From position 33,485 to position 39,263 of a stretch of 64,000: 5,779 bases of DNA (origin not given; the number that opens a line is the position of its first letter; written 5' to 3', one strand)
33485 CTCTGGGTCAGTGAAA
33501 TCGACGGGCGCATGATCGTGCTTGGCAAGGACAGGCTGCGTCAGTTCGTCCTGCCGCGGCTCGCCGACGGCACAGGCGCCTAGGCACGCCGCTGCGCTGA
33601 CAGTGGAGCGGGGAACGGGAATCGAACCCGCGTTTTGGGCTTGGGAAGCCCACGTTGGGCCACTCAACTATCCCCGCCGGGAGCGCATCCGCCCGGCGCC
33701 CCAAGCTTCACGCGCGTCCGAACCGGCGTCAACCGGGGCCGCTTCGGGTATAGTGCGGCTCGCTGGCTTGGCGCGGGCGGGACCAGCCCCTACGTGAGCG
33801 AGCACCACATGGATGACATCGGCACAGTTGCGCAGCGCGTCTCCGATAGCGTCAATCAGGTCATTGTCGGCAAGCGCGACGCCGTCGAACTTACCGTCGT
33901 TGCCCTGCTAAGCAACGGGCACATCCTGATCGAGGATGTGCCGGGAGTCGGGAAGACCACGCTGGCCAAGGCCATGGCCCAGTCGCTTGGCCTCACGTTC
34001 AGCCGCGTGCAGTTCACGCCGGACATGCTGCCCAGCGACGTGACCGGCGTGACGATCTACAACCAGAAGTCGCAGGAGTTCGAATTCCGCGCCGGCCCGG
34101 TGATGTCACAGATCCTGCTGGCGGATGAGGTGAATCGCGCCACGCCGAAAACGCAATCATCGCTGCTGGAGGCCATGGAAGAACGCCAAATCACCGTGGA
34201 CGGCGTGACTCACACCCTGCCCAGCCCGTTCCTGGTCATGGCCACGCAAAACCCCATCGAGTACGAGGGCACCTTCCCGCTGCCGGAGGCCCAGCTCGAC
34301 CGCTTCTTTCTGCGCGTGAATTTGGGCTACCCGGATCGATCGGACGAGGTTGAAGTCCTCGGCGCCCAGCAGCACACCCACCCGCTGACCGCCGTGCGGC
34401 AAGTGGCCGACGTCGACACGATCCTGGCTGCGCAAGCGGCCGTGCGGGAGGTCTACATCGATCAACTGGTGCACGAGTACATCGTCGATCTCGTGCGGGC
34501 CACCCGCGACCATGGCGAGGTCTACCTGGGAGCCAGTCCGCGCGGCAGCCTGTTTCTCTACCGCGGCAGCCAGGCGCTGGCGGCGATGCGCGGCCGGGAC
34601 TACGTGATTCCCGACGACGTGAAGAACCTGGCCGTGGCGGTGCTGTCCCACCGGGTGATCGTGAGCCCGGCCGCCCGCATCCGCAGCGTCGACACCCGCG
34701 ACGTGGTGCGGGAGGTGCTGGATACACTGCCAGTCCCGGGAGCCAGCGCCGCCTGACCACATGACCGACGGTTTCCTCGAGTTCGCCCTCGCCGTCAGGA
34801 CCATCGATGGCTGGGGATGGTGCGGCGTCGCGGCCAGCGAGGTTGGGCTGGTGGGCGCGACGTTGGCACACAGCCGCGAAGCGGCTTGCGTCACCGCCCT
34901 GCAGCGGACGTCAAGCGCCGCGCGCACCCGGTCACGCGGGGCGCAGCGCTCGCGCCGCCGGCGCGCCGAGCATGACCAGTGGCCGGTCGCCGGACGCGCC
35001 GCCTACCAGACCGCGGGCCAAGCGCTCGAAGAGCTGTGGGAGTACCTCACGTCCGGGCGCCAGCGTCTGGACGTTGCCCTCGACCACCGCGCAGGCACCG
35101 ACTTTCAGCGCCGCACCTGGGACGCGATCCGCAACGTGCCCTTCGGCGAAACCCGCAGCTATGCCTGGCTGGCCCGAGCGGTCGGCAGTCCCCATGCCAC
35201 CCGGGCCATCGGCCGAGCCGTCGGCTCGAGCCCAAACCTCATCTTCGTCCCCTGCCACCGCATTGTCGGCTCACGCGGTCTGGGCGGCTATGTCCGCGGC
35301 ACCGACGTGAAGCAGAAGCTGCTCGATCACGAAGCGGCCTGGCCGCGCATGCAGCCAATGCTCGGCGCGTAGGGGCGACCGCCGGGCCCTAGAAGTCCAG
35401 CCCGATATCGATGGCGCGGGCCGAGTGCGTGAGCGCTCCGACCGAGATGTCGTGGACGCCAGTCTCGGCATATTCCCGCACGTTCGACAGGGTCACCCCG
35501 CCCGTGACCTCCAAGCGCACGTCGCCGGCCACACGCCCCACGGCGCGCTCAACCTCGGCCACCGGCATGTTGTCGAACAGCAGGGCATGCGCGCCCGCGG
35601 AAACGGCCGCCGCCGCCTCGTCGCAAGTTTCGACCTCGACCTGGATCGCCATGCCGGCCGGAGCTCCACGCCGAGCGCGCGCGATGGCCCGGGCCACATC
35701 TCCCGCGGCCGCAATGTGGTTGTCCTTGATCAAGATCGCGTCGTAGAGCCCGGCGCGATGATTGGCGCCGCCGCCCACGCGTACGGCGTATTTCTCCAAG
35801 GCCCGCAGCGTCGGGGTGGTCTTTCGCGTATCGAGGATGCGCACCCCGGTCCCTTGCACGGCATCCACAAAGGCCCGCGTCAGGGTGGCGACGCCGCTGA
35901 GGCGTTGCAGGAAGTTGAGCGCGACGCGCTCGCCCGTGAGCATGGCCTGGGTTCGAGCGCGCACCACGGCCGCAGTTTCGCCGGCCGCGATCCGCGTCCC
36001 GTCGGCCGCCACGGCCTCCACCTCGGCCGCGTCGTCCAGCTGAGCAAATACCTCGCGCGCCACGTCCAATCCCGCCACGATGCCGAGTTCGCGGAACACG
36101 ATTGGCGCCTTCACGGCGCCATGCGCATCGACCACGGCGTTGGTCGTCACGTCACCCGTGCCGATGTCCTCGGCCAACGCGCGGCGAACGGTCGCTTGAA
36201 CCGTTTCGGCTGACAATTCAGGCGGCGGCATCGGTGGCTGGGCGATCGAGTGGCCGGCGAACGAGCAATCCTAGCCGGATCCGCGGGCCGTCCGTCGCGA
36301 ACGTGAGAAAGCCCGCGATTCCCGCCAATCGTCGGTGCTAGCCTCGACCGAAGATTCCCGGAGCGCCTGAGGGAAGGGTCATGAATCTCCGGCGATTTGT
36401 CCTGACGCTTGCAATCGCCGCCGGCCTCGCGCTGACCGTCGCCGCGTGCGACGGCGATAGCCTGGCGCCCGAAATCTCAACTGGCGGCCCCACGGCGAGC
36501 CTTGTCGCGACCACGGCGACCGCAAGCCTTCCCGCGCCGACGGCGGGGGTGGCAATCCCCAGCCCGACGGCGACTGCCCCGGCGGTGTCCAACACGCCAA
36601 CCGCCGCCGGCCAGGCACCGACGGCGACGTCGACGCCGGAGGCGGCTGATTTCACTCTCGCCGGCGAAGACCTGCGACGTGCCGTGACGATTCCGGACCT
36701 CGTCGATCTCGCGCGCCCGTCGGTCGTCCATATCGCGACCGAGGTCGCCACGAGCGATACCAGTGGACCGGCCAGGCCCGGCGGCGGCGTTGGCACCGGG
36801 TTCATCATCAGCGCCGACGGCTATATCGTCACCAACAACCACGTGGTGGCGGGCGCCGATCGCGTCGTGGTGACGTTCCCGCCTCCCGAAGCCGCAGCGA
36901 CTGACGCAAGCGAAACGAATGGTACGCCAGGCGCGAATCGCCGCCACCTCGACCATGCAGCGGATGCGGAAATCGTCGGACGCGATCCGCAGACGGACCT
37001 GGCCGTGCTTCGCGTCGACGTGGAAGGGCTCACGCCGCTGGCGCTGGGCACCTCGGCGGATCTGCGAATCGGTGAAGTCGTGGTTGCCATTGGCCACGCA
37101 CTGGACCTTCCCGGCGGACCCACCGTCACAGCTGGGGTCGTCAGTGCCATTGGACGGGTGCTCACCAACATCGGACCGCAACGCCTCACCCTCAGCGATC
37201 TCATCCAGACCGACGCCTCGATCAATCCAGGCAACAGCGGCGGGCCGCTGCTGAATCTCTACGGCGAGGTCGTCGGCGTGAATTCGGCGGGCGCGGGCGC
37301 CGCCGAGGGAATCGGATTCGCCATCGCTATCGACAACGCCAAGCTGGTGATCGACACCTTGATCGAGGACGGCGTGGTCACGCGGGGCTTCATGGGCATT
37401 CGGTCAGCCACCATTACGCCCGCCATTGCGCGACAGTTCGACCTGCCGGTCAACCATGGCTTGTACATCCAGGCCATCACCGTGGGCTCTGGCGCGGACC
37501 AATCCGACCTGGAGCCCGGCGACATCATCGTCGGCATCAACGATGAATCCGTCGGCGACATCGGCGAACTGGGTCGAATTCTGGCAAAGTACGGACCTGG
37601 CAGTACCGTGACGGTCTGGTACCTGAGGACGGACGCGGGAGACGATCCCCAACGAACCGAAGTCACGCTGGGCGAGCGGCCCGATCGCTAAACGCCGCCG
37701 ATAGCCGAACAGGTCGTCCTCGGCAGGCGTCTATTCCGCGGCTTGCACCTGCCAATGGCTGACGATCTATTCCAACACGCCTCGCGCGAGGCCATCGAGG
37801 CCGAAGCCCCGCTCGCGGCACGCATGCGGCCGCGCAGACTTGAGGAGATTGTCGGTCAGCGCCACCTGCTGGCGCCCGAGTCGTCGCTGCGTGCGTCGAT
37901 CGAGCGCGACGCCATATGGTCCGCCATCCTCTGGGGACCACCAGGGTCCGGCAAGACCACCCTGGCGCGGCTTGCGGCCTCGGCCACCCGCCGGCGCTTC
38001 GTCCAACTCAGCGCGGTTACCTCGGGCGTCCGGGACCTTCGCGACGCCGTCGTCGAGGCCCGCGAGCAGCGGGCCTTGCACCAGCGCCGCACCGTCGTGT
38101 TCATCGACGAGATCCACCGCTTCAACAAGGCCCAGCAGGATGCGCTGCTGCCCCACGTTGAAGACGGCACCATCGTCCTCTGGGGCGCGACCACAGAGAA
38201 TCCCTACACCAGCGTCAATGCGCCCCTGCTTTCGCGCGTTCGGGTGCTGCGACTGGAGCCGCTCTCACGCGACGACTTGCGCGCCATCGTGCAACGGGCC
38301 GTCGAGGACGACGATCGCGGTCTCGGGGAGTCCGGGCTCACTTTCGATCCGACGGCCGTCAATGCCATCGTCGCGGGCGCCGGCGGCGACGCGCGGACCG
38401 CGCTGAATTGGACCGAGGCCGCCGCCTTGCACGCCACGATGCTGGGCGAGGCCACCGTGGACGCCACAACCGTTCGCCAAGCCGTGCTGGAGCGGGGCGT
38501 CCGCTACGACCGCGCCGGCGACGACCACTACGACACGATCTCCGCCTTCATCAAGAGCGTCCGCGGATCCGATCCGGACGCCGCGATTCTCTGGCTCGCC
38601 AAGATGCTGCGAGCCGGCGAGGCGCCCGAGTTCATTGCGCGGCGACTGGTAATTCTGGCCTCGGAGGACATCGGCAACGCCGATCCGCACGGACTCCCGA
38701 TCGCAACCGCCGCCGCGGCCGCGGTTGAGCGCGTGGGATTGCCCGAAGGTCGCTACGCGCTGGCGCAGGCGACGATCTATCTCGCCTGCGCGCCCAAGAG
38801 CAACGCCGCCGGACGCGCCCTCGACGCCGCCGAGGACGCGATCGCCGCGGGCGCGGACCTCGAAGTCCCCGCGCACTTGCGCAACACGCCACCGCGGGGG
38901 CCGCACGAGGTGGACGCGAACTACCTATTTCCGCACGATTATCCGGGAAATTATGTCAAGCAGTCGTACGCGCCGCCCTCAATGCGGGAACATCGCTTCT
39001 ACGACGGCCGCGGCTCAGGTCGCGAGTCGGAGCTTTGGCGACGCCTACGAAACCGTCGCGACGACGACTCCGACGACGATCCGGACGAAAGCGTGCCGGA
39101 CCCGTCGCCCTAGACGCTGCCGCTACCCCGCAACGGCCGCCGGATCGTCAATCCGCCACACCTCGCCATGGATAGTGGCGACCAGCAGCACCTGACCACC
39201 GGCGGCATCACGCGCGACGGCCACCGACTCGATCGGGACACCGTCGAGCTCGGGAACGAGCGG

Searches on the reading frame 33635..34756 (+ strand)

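Call 9: search_protein_families(library=pfam, proteins=[window:33635-34756:+], max_evalue=0.001)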
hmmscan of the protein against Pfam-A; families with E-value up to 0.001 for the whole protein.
window:33635-34756:+ (373 aa): 9 families
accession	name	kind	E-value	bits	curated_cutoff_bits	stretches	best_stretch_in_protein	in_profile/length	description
PF07726.17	AAA_3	-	2.7e-65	218.6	27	1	96-226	1-131/131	ATPase family associated with various cellular activities (AAA)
PF17863.7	AAA_lid_2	-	4.3e-24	84.5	22.7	1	288-360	1-73/74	AAA lid domain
PF07728.20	AAA_5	-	1.5e-15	57.8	22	1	102-224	7-139/139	AAA domain (dynein-related subfamily)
PF20030.5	bpMoxR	-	6.3e-10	38.9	27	1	68-245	5-181/205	MoxR domain in the MoxR-vWA-beta-propeller ternary systems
PF00493.29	MCM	-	4.6e-08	32.9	23.3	1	89-209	52-175/224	MCM P-loop domain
PF00004.35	AAA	-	1.5e-07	32.3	21.2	1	102-207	6-111/131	ATPase family associated with various cellular activities (AAA)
PF05496.18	RuvB_N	-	8.9e-06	26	27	1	95-188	34-115/159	Holliday junction DNA helicase RuvB P-loop domain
PF01078.27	Mg_chelatase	-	8.9e-05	22.4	20.3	0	77-118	5-46/207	Magnesium chelatase, subunit ChlI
PF00158.32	Sigma54_activat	-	0.0004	20.5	20.2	0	160-206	96-143/168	Sigma-54 interaction domain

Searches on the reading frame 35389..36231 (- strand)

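Call 9: search_protein_families(library=pfam, proteins=[window:35389-36231:-], max_evalue=0.001)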
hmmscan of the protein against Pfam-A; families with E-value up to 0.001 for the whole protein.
window:35389-36231:- (280 aa): 2 families
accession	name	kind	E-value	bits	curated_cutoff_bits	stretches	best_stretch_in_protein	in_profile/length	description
PF01729.25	QRPTase_C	-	1.6e-57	194.4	23.1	1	114-279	1-169/169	Quinolinate phosphoribosyl transferase, C-terminal domain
PF02749.22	QRPTase_N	-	5.6e-18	65.4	27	1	27-112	1-82/82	Quinolinate phosphoribosyl transferase, N-terminal domain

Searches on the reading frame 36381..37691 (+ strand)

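Call 63: search_protein_families(library=pfam, proteins=[window:36381-37691:+], max_evalue=0.001)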
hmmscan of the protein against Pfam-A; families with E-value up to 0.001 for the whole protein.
window:36381-37691:+ (436 aa): 5 families
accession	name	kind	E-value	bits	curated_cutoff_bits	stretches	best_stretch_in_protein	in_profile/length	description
PF13365.12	Trypsin_2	-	4e-34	118.9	27.6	1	138-300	1-144/144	Trypsin-like peptidase domain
PF00089.32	Trypsin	-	5.2e-19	69.4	20.6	1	138-323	27-219/220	Trypsin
PF13180.12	PDZ_2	-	4.8e-09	36.8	27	1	337-428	2-78/80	PDZ domain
PF17820.7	PDZ_6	-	1.6e-07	31.4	27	1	365-402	4-41/54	PDZ domain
PF00595.29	PDZ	-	2.2e-07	31.6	23.2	1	334-412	8-78/81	PDZ domain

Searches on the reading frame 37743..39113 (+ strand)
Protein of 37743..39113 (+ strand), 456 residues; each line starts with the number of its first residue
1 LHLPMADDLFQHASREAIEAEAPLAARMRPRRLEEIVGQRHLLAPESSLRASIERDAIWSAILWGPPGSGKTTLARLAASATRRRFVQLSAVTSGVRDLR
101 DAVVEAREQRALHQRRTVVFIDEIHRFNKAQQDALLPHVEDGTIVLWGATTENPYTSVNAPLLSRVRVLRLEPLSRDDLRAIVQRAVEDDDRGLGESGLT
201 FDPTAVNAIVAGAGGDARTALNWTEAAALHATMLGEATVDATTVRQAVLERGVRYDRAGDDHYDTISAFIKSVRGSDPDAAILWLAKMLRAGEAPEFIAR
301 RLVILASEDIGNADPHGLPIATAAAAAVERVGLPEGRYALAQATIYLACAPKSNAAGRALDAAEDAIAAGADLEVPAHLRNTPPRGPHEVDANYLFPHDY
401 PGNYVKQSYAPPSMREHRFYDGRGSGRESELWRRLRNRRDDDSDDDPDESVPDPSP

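Call 6: search_protein_families(library=pfam, proteins=[window:37743-39113:+], max_evalue=0.001)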
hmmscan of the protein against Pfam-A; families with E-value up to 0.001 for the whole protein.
window:37743-39113:+ (456 aa): 13 families
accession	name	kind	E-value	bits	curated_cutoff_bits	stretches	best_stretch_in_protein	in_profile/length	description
PF12002.13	MgsA_C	-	2.2e-58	197.3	27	1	275-437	1-165/167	MgsA AAA+ ATPase C terminal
PF16193.11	AAA_assoc_2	-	2.6e-22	79.3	34.3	1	197-274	3-81/81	AAA C-terminal domain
PF00004.35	AAA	-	2.1e-15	57.8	21.2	1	62-168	2-125/131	ATPase family associated with various cellular activities (AAA)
PF05496.18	RuvB_N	-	2.1e-12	47.5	27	1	28-144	1-113/159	Holliday junction DNA helicase RuvB P-loop domain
PF07728.20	AAA_5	-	2.6e-08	34.4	22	1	62-146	3-97/139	AAA domain (dynein-related subfamily)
PF13173.12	AAA_14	-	8.8e-08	32.7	27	1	62-175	6-124/129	AAA domain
PF13191.12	AAA_16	-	3.6e-06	28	32.6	0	60-86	26-55/167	AAA ATPase domain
PF13401.12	AAA_22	-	8.3e-06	26.6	27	0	61-105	8-56/130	AAA domain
PF13238.12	AAA_18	-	7.5e-05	23.6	29.4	0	63-138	3-69/128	AAA domain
PF01078.27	Mg_chelatase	-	9.5e-05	22.3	20.3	0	61-113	25-82/207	Magnesium chelatase, subunit ChlI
PF07724.20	AAA_2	-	0.00078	20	27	0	58-144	3-104/166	AAA domain (Cdc48 subfamily)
PF20720.3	nSTAND3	-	0.00079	19.6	27.2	0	62-123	21-73/155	Novel STAND NTPase 3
PF25199.1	nSTAND_NTPase5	-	0.00099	19.4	34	0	61-130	44-111/145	Novel STAND NTPase 5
